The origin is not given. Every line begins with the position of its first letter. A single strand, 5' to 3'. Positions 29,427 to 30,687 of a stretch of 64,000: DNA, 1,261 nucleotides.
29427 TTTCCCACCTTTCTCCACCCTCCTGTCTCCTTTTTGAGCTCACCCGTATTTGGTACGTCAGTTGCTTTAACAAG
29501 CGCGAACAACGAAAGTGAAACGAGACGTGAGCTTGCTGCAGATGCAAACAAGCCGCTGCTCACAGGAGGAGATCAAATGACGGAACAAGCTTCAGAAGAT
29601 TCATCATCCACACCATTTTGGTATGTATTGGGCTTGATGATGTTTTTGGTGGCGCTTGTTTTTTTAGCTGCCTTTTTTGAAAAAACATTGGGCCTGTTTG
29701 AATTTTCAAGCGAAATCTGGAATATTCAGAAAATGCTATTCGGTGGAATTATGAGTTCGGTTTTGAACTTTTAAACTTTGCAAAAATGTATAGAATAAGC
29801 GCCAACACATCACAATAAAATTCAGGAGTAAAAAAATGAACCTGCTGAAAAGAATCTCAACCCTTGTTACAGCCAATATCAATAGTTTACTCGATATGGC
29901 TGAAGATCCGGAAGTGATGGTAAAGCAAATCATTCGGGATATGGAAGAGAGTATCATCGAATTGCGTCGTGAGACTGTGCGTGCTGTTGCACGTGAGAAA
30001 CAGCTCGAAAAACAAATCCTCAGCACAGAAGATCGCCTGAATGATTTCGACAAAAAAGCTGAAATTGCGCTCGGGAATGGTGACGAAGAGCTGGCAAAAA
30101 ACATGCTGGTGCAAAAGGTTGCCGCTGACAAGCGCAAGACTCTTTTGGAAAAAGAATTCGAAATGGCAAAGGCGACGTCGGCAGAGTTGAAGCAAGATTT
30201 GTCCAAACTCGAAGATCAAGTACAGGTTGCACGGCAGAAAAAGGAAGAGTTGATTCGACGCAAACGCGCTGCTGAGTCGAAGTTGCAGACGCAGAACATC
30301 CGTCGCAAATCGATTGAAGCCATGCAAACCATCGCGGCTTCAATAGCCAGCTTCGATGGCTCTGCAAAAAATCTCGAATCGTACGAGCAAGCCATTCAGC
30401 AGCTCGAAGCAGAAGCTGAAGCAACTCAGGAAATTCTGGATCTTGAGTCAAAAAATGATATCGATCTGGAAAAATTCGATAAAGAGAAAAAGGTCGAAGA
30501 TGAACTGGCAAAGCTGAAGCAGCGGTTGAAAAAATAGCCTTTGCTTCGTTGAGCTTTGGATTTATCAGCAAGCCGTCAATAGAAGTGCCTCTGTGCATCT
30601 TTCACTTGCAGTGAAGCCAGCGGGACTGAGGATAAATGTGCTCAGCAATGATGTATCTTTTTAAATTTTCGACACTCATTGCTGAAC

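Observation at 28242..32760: Psp/Lia-like envelope stress island with NfeD-flotillin pair and an identifiable sigma-54 promoter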

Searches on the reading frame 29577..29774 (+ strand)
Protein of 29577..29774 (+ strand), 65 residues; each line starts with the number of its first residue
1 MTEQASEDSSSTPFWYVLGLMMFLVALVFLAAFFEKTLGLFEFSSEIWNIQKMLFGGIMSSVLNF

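Call 5: search_protein_families(library=pfam, proteins=[window:29577-29774:+], max_evalue=0.01)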
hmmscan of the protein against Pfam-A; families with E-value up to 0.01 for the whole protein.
window:29577-29774:+ (65 aa): 0 families

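Call 6: search_protein_families(library=ncbifam, proteins=[window:29577-29774:+], max_evalue=1)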
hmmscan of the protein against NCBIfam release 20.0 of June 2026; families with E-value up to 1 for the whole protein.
window:29577-29774:+ (65 aa): 0 families

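Call 7: search_protein_families(library=pfam, proteins=[window:29577-29774:+], max_evalue=10)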
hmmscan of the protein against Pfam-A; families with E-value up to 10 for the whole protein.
window:29577-29774:+ (65 aa): 0 families

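Call 8: find_homologous_proteins(query=window:29577-29774:+, max_evalue=0.01)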
Query window:29577-29774:+ (65 aa): 2 proteins with E <= 0.01 among 2 candidates.
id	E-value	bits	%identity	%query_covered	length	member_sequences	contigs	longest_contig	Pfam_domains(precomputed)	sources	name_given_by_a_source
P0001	1.4e-33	131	100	100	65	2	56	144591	-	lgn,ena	-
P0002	8.2e-23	97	73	95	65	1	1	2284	-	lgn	-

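Call 10: find_encoding_contigs(protein=P0002, flank=10000)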
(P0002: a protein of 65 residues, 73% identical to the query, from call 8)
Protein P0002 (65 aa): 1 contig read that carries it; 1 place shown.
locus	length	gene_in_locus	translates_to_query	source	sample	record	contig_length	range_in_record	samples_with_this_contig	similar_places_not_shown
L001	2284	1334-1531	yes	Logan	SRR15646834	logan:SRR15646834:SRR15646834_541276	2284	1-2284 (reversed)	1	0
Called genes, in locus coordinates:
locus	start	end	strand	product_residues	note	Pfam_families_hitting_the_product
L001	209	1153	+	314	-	PF00158:Sigma54_activat, PF14532:Sigma54_activ_2, PF01078:Mg_chelatase (weak), PF07728:AAA_5, PF25601:AAA_lid_14, PF02954:HTH_8 (weak)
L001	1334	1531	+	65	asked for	-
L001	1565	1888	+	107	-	PF13630:SdpI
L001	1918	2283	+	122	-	?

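Call 11: find_encoding_contigs(protein=P0001, flank=10000, max_places=6)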
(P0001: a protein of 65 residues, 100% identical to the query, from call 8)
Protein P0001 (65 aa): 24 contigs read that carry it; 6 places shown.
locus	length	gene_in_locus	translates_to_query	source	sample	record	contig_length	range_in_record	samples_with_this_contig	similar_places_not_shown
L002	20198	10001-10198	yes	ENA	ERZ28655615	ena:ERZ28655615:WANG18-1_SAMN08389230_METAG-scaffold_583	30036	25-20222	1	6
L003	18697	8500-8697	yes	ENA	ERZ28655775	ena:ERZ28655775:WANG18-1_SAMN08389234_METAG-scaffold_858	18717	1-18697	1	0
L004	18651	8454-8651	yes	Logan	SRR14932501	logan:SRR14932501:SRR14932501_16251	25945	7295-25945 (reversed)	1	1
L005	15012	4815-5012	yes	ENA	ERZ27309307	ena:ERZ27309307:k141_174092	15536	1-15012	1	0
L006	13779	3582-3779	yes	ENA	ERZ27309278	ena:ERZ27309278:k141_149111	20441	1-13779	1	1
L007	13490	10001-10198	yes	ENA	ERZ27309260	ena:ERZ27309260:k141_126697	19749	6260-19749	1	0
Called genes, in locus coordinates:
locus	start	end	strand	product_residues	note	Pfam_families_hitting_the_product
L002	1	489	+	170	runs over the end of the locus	?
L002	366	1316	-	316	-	PF13174:TPR_6 (faint), PF13428:TPR_14 (faint), PF23914:TPR_CcmH_CycH (faint), PF00515:TPR_1 (faint), PF07719:TPR_2 (faint), PF13432:TPR_16, PF14559:TPR_19, PF13414:TPR_11 (weak), +6 more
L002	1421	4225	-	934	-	PF00933:Glyco_hydro_3, PF01915:Glyco_hydro_3_C, PF00144:Beta-lactamase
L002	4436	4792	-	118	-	PF01740:STAS, PF13466:STAS_2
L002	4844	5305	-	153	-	PF13581:HATPase_c_2, PF02518:HATPase_c (weak)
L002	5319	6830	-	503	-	PF17200:sCache_2, PF08269:dCache_2, PF17201:Cache_3-Cache_2, PF00672:HAMP, PF07228:SpoIIE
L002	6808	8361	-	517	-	PF00158:Sigma54_activat, PF14532:Sigma54_activ_2, PF00004:AAA (weak), PF07728:AAA_5 (faint), PF25601:AAA_lid_14, PF02954:HTH_8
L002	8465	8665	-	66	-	PF10771:DUF2582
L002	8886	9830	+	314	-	PF00004:AAA (faint), PF00158:Sigma54_activat, PF14532:Sigma54_activ_2, PF01078:Mg_chelatase (weak), PF07728:AAA_5, PF25601:AAA_lid_14, PF02954:HTH_8 (weak)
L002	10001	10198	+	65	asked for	-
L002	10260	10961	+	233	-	PF04012:PspA_IM30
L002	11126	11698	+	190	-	PF25842:NfeD_TM (faint)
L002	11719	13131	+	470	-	PF01145:Band_7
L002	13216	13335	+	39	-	-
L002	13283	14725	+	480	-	PF01738:DLH (faint), PF02129:Peptidase_S15, PF20434:BD-FAE (faint), PF00561:Abhydrolase_1, PF12697:Abhydrolase_6, PF00326:Peptidase_S9 (weak), PF12146:Hydrolase_4, PF08840:BAAT_C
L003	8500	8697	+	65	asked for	-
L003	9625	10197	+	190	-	PF25842:NfeD_TM (faint)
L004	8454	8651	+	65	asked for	-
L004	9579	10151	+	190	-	PF25842:NfeD_TM (faint)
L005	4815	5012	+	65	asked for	-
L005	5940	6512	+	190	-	PF25842:NfeD_TM (faint)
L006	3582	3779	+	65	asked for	-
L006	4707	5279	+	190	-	PF25842:NfeD_TM (faint)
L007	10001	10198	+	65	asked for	-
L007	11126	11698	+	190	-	PF25842:NfeD_TM (faint)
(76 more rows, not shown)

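Call 41: search_protein_representatives(alignment_id=A3)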
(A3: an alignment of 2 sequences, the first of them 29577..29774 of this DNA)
Query: 2 sequences, 65 profile positions. Proteins with E-value up to 0.001 (for the whole library): 4; up to 1e-10: 3; up to 1e-30: 0. The best 4 are listed.
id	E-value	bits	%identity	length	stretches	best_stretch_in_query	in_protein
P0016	8.1e-27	109.1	-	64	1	1-63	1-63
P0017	1.1e-14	70.2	-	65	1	1-62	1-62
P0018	8.7e-13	64.2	-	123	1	4-62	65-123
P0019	6.9e-10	54.9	-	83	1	3-58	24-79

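Call 79: predict_structure(alignment_id=A3)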
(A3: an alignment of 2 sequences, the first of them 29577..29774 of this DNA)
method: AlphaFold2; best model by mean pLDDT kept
length: 65 residues; sequences in the alignment: 2
mean_pLDDT: 71.4   pTM: 0.39
mean pLDDT of the five models: 71.4, 70.8, 70.2, 70.0, 69.0
residues with pLDDT >= 90: 13; 70-90: 20; 50-70: 28; < 50: 4
segments of 3 or more residues with pLDDT < 50: 63-65
pLDDT, mean of each block of 10 residues (from residue 1): 53 85 94 74 68 66 49
secondary structure, 60 per line:
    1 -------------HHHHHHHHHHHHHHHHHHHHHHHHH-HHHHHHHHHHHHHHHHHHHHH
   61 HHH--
elements in order: H14-38 H40-63
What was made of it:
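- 29577..29774 (+): 65-aa membrane protein of a narrow new family. It has an acidic N-terminus, a PFW motif, a TM helix at 14-38 and a second helix at 40-63. AGGAGG lies at 29564-29569. AlphaFold model in call 79.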

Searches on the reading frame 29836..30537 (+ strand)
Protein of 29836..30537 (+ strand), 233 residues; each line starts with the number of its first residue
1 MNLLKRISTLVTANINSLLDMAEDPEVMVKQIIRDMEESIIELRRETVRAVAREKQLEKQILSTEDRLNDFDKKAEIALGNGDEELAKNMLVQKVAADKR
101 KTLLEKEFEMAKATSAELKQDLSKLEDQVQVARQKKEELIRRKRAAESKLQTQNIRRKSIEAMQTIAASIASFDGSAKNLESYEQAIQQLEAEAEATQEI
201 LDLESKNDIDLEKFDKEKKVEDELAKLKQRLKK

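Call 5: search_protein_families(library=pfam, proteins=[window:29836-30537:+], max_evalue=0.01)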
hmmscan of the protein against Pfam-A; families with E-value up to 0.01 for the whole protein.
window:29836-30537:+ (233 aa): 1 family
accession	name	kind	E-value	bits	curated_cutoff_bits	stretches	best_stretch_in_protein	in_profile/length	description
PF04012.17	PspA_IM30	-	6.7e-31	108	33.9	1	2-231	1-218/220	PspA/IM30 family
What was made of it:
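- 29836..30537 (+): pspA (PspA/IM30, ESCRT-III-type), 233 aa. PF04012 6.7e-31, 108 bits against a cut-off of 33.9 (call 5).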

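Call 6: search_protein_families(library=ncbifam, proteins=[window:29836-30537:+], max_evalue=1)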
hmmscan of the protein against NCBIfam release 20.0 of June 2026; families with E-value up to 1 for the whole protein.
window:29836-30537:+ (233 aa): 7 families
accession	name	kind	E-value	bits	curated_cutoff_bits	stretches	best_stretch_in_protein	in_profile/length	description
TIGR02977.1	phageshock_pspA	equivalog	2.4e-35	122.3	242.95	1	1-233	1-219/219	phage shock protein PspA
NF007974.0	PRK10698.1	equivalog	6.2e-27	94.7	336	1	1-233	1-219/222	phage shock protein PspA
NF045984.1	StressProtLiaH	equivalog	6.9e-17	61.9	380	1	4-230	3-214/225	stress responsive protein LiaH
TIGR02169.1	SMC_prok_A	equivalog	0.025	12.3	729.4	1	18-232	282-494/1165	chromosome segregation protein SMC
TIGR02168.1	SMC_prok_B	equivalog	0.027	12.2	567.35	1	29-229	258-459/1181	chromosome segregation protein SMC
NF050821.1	adhesin_PclA_N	equivalog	0.074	11.6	850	1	75-198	58-171/597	pneumococcal collagen-like adhesin PclA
NF009981.0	PRK13447.1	equivalog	0.83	9.3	160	1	116-157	86-127/151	F0F1 ATP synthase subunit epsilon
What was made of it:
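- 29836..30537 (+): TIGR02977 2.4e-35, below its equivalog cut-off (call 6).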

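Call 9: find_related_loci(query=window:29836-30537:+, collection=genome_contigs, flank=6000)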
Query window:29836-30537:+ (233 aa) in genome_contigs; peptide patterns used: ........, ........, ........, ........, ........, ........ (x = any residue, [..] = any of these).
145 stretches matched a pattern, but none encodes a relative of the query by tblastn (E <= 1e-3).
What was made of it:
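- Tried and rejected: Close-relative scan of species genomes with PspA alone found nothing (call 9).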

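Call 66: search_solved_structures(query=window:29836-30537:+, max_evalue=0.001)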
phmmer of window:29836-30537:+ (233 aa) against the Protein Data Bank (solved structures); distinct sequences matched with E-value up to 0.001: 13.
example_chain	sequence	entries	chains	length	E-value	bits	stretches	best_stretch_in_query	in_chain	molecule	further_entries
8qbr_A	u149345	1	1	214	7e-21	78.3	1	1-212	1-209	Membrane-associated protein Vipp1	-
8qbw_A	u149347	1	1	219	8.8e-21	78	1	1-212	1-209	Phage shock protein A, PspA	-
8qbv_A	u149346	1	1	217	9.3e-21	77.9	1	1-212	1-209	Membrane-associated protein Vipp1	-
6zvr_B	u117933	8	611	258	1.4e-20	77.3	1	1-212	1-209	Vipp1 | Phage shock protein A, PspA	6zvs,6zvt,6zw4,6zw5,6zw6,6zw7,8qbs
9eom_A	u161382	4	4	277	1.2e-19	74.3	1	1-229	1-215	Membrane-associated protein Vipp1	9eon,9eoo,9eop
4whe_A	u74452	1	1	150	1.2e-18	71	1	1-142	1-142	Phage shock protein A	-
8qfv_0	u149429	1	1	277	1.6e-18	70.6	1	1-229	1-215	Protein sll0617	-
8qhv_0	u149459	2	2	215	4.8e-18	69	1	3-228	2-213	Membrane-associated protein Vipp1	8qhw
7o3w_D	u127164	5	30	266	5.5e-18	68.9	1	3-229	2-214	Protein sll0617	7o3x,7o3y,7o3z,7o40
8qhx_D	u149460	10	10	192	3e-12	50.1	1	24-228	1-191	Membrane-associated protein Vipp1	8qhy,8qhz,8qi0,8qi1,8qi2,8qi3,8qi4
7abk_A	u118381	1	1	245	7.5e-08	35.8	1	1-230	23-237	Chloroplast membrane-associated 30 kD protein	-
8akq_0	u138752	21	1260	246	7.6e-08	35.8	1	1-230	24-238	Chloroplast membrane-associated 30 kD protein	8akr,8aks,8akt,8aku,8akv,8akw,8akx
9hzm_A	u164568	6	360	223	1.2e-06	31.9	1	21-230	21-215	Chloroplast membrane-associated 30 kD protein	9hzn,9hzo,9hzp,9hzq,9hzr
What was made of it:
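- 29836..30537 (+): Near full-length matches to solved Vipp1/PspA structures: query residues 1-212 for the best, up to 1-229/230 for others (call 66).
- On PspA/IM30 (ESCRT-III superfamily): PDB matches to Vipp1 and PspA (call 66).
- The PspA N-terminal region aligns with E. coli PspA from residue 1 (call 66).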
